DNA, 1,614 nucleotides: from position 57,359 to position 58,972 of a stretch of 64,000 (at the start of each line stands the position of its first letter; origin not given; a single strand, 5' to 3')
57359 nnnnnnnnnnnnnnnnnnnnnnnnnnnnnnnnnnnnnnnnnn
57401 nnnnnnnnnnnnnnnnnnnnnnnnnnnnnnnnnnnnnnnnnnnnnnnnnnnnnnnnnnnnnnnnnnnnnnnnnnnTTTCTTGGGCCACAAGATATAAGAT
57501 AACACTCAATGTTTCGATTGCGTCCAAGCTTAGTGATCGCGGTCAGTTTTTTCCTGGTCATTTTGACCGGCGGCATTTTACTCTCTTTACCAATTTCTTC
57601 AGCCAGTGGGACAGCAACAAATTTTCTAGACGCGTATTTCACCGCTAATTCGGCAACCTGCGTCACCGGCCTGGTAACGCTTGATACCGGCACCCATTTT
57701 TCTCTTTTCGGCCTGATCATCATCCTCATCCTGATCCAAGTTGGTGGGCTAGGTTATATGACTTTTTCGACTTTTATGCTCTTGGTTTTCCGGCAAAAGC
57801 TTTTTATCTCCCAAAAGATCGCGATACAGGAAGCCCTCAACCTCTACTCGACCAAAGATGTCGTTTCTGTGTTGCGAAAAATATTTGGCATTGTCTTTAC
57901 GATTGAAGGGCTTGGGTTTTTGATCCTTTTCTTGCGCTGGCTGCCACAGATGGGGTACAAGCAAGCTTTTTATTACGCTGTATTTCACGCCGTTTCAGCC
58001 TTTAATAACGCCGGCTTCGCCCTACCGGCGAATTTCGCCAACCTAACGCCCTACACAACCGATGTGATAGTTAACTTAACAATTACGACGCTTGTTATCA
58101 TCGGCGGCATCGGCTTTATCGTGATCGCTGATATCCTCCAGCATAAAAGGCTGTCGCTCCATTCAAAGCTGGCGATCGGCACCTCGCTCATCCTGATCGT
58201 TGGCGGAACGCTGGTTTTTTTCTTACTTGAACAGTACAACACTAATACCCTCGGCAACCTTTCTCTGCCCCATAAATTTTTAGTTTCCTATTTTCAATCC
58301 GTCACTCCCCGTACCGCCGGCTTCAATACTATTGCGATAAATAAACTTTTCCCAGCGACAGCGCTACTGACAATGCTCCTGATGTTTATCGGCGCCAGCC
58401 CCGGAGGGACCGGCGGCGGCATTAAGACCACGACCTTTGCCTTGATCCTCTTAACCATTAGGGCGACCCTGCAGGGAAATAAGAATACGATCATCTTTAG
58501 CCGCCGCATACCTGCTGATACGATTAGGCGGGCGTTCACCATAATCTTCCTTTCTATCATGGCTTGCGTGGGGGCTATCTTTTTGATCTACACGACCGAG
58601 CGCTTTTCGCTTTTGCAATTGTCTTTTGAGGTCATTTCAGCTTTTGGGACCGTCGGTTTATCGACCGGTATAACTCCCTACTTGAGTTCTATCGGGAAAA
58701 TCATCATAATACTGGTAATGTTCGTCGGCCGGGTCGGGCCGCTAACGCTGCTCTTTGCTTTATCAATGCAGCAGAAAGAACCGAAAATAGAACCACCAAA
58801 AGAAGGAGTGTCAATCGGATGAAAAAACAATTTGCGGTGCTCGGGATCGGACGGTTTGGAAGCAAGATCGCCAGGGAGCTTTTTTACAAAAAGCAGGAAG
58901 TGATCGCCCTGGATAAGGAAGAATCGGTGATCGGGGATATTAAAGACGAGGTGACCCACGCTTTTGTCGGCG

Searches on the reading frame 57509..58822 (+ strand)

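Call 58: search_protein_families(library=pfam, proteins=[window:57509-58822:+])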
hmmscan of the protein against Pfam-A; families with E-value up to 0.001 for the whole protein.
window:57509-58822:+ (437 aa): 1 family
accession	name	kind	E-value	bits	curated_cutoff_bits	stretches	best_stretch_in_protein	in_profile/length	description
PF02386.22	TrkH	-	7.1e-55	186.8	27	1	15-421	43-495/502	Cation transport protein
